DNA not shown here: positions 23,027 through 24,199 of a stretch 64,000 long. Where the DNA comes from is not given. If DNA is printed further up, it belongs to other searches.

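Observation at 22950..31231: Nine-gene co-directional lipid-metabolism cluster built around a single-chain long-chain acyl-CoA carboxylase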

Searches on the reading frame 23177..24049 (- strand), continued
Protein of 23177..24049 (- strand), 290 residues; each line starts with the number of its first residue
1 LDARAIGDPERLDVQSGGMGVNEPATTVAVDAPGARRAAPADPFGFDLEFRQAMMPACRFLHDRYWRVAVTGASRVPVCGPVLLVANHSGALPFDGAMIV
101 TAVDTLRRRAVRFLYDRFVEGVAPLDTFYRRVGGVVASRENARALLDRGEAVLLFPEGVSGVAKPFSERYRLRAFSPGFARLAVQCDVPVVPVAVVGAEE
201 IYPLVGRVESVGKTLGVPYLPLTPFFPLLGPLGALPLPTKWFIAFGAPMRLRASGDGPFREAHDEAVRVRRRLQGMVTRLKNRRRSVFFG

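Call 51: find_encoding_contigs(protein=P0136, flank=10000, max_places=1)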
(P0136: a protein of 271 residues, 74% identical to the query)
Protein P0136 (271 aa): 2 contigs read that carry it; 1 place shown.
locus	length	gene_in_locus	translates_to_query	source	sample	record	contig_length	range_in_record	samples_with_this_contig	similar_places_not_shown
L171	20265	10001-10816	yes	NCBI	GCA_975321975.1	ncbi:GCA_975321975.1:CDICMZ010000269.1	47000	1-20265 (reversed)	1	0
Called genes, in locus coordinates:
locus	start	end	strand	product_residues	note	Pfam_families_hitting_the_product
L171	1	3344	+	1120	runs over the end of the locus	PF00289:Biotin_carb_N, PF02786:CPSase_L_D2, PF02785:Biotin_carb_C, PF25919:BSH_CusB (faint), PF00364:Biotin_lipoyl, PF25973:BSH_CzcB (faint), PF01039:Carboxyl_trans, PF03255:ACCA (weak)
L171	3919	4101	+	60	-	-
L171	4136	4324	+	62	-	-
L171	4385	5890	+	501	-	PF00732:GMC_oxred_N (weak), PF00890:FAD_binding_2 (weak), PF01266:DAO (weak), PF07992:Pyr_redox_2 (faint), PF13450:NAD_binding_8, PF05199:GMC_oxred_C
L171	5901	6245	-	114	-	PF02452:PemK_toxin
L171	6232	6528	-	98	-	-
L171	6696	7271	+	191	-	-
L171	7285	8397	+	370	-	PF00497:SBP_bac_3, PF10613:Lig_chan-Glu_bd, PF00520:Ion_trans, PF00060:Lig_chan, PF07885:Ion_trans_2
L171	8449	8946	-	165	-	PF13183:Fer4_8 (faint), PF13237:Fer4_10 (faint), PF14697:Fer4_21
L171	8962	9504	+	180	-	PF13452:FAS1_DH_region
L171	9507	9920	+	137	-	PF01575:MaoC_dehydratas, PF13452:FAS1_DH_region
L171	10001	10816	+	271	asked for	PF01553:Acyltransferase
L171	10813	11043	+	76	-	-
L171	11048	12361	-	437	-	PF00890:FAD_binding_2, PF07992:Pyr_redox_2 (weak), PF12831:FAD_oxidored (weak), PF13450:NAD_binding_8 (weak)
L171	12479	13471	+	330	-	PF03706:LPG_synthase_TM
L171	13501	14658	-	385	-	PF04389:Peptidase_M28 (weak), PF05343:Peptidase_M42 (faint), PF01546:Peptidase_M20, PF07687:M20_dimer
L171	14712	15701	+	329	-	PF02558:ApbA, PF08546:ApbA_C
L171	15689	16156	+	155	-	PF14464:Prok-JAB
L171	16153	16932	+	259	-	PF01180:DHO_dh (faint)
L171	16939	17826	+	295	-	PF03976:PPK2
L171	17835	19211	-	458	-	PF02335:Cytochrom_C552, PF14522:Cytochrome_C7 (faint)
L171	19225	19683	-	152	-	PF03264:Cytochrom_NNT, PF14522:Cytochrome_C7 (faint)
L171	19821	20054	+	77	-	PF09828:ChrB_C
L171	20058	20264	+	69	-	?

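Call 52: find_encoding_contigs(protein=P0178, flank=10000, max_places=1)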
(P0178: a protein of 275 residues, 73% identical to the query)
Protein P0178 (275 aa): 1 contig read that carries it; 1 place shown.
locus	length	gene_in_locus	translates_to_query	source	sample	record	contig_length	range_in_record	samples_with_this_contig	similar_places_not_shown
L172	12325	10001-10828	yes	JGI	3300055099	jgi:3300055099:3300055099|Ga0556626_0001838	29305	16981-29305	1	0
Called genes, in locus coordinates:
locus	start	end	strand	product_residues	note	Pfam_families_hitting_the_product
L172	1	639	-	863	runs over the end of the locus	PF01590:GAF, PF13185:GAF_2, PF13492:GAF_3 (weak), PF00512:HisKA, PF02518:HATPase_c, PF00072:Response_reg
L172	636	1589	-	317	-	PF03705:CheR_N (weak), PF01739:CheR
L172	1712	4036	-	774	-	PF00488:MutS_V, PF01713:Smr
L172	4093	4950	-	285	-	PF13677:MotB_plug, PF00691:OmpA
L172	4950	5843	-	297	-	PF20560:MotA_N, PF01618:MotA_ExbB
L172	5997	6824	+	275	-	PF00561:Abhydrolase_1, PF12146:Hydrolase_4, PF12697:Abhydrolase_6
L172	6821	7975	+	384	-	PF22691:Thiolase_C_1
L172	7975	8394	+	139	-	PF12172:zf-ChsH2, PF01796:OB_ChsH2_C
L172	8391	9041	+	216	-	PF13263:PHP_C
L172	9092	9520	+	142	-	PF13452:FAS1_DH_region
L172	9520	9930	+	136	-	PF01575:MaoC_dehydratas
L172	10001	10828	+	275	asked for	PF01553:Acyltransferase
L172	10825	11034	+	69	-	-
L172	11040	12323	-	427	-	?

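Call 53: find_encoding_contigs(protein=P0161, flank=10000, max_places=1)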
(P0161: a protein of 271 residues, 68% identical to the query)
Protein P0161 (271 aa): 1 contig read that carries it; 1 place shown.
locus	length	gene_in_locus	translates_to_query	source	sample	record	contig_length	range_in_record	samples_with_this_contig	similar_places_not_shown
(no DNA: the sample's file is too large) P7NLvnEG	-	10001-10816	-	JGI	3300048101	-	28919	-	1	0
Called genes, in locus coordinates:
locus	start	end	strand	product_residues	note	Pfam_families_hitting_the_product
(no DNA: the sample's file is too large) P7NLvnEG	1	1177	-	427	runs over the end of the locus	PF00355:Rieske, PF00848:Ring_hydroxyl_A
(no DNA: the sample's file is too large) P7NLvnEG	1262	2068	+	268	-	PF12146:Hydrolase_4, PF00561:Abhydrolase_1, PF12697:Abhydrolase_6, PF20408:Abhydrolase_11 (faint), PF08386:Abhydrolase_4 (weak)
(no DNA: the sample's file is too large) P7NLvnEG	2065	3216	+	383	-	PF22691:Thiolase_C_1, PF02803:Thiolase_C (weak)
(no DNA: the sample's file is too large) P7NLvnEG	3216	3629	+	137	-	PF12172:zf-ChsH2, PF01796:OB_ChsH2_C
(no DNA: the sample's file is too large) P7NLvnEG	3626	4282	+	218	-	PF13263:PHP_C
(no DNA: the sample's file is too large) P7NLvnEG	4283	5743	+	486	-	PF00732:GMC_oxred_N, PF00890:FAD_binding_2 (weak), PF01266:DAO (weak), PF13450:NAD_binding_8, PF05199:GMC_oxred_C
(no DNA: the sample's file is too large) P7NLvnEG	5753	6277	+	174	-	-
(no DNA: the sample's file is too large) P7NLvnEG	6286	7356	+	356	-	PF21320:WHD_Rv2258c, PF13489:Methyltransf_23, PF05175:MTS, PF02390:Methyltransf_4 (weak), PF08241:Methyltransf_11, PF08242:Methyltransf_12, PF13649:Methyltransf_25, PF13847:Methyltransf_31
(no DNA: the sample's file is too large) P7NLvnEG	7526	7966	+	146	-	PF13452:FAS1_DH_region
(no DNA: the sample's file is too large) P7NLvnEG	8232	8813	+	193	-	PF00550:PP-binding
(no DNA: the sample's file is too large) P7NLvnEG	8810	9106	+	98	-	-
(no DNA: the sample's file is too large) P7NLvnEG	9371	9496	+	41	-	-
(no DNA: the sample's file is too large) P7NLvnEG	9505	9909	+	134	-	PF01575:MaoC_dehydratas, PF13452:FAS1_DH_region (weak)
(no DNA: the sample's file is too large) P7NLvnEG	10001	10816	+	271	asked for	PF01553:Acyltransferase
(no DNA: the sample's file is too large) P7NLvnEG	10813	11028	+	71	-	-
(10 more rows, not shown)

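Call 63: list_cluster_members(proteins=[P0121, P0241])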
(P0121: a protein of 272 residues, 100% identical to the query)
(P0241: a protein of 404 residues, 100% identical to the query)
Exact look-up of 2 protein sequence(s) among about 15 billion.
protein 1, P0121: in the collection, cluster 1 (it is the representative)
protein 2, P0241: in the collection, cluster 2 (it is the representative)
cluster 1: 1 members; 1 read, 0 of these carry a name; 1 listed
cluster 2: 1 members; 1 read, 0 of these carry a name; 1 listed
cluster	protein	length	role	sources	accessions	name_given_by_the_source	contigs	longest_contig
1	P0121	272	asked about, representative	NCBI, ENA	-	-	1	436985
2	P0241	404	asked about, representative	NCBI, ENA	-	-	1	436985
